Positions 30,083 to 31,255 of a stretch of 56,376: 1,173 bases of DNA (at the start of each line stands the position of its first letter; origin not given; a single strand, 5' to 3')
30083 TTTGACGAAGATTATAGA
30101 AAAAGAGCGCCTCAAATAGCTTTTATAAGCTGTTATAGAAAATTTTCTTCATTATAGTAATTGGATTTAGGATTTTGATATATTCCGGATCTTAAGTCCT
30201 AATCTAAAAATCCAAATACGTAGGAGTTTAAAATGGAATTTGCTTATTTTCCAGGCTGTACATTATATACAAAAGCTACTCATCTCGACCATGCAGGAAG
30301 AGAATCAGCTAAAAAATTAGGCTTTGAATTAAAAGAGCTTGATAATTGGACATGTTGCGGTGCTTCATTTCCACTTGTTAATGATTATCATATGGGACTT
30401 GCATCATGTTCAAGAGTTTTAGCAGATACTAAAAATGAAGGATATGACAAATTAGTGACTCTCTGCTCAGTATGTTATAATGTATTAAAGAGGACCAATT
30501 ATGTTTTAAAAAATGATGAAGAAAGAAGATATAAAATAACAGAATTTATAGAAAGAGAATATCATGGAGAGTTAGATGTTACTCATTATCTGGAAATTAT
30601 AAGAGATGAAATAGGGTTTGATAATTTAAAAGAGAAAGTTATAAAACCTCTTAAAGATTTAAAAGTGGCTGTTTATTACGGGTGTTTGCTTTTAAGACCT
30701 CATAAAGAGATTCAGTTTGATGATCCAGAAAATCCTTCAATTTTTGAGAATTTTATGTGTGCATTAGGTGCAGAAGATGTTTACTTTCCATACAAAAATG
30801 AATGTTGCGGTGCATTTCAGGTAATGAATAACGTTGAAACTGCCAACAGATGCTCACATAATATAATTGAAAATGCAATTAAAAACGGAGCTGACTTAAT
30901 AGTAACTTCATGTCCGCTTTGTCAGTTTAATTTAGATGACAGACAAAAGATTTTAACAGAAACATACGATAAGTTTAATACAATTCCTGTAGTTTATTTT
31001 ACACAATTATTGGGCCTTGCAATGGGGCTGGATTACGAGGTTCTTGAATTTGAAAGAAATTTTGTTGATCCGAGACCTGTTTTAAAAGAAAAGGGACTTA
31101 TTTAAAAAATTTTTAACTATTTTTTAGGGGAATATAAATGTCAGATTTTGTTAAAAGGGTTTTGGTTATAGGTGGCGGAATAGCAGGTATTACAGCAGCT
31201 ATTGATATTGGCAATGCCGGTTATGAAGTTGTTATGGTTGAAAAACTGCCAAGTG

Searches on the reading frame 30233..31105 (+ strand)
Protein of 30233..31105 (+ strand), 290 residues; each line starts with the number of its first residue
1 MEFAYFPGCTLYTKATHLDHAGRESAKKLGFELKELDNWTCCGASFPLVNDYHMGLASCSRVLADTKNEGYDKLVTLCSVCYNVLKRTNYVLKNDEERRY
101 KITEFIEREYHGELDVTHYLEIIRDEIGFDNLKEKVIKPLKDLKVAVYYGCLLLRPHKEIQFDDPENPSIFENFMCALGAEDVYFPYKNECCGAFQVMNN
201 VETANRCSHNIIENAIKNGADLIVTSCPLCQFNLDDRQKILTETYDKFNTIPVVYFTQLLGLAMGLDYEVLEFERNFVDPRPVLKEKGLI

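Call 4: search_protein_families(library=pfam, proteins=[window:30233-31105:+], max_evalue=0.01)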
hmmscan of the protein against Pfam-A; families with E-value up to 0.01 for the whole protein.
window:30233-31105:+ (290 aa): 2 families
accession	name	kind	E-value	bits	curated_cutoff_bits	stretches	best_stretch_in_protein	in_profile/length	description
PF02754.22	CCG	-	1.6e-20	73.4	20.6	2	145-235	1-85/85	Cysteine-rich domain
PF22196.1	HdrB-like_C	-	0.00052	20.4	33.4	1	200-265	8-74/87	HdrB-like C-terminal domain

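Call 88: search_solved_structures(query=window:30233-31105:+, show_alignments=1, max_evalue=0.00001)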
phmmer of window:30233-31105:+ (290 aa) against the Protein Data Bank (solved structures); distinct sequences matched with E-value up to 0.00001: 5.
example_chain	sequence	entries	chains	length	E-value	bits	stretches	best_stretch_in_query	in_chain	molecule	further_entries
8rvv_B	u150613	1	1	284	7.2e-49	169.9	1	1-272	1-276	H(2):CoB-CoM heterodisulfide,ferredoxin reductase subunit B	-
8rvu_b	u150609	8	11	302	1.1e-48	169.3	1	1-274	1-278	H(2):CoB-CoM heterodisulfide,ferredoxin reductase subunit B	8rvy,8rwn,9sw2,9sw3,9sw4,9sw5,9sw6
9sfi_C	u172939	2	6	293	1.7e-44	155.5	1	1-288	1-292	H(2)/formate:CoB-CoM heterodisulfide,ferredoxin reductase subunit B2 | Heterodisulfide reductase subunit B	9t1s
7bkb_B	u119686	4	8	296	1.7e-42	148.9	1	2-285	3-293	CoB--CoM heterodisulfide reductase subunit B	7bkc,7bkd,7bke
5odc_B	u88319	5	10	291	6.5e-41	143.8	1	1-285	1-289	Heterodisulfide reductase, subunit B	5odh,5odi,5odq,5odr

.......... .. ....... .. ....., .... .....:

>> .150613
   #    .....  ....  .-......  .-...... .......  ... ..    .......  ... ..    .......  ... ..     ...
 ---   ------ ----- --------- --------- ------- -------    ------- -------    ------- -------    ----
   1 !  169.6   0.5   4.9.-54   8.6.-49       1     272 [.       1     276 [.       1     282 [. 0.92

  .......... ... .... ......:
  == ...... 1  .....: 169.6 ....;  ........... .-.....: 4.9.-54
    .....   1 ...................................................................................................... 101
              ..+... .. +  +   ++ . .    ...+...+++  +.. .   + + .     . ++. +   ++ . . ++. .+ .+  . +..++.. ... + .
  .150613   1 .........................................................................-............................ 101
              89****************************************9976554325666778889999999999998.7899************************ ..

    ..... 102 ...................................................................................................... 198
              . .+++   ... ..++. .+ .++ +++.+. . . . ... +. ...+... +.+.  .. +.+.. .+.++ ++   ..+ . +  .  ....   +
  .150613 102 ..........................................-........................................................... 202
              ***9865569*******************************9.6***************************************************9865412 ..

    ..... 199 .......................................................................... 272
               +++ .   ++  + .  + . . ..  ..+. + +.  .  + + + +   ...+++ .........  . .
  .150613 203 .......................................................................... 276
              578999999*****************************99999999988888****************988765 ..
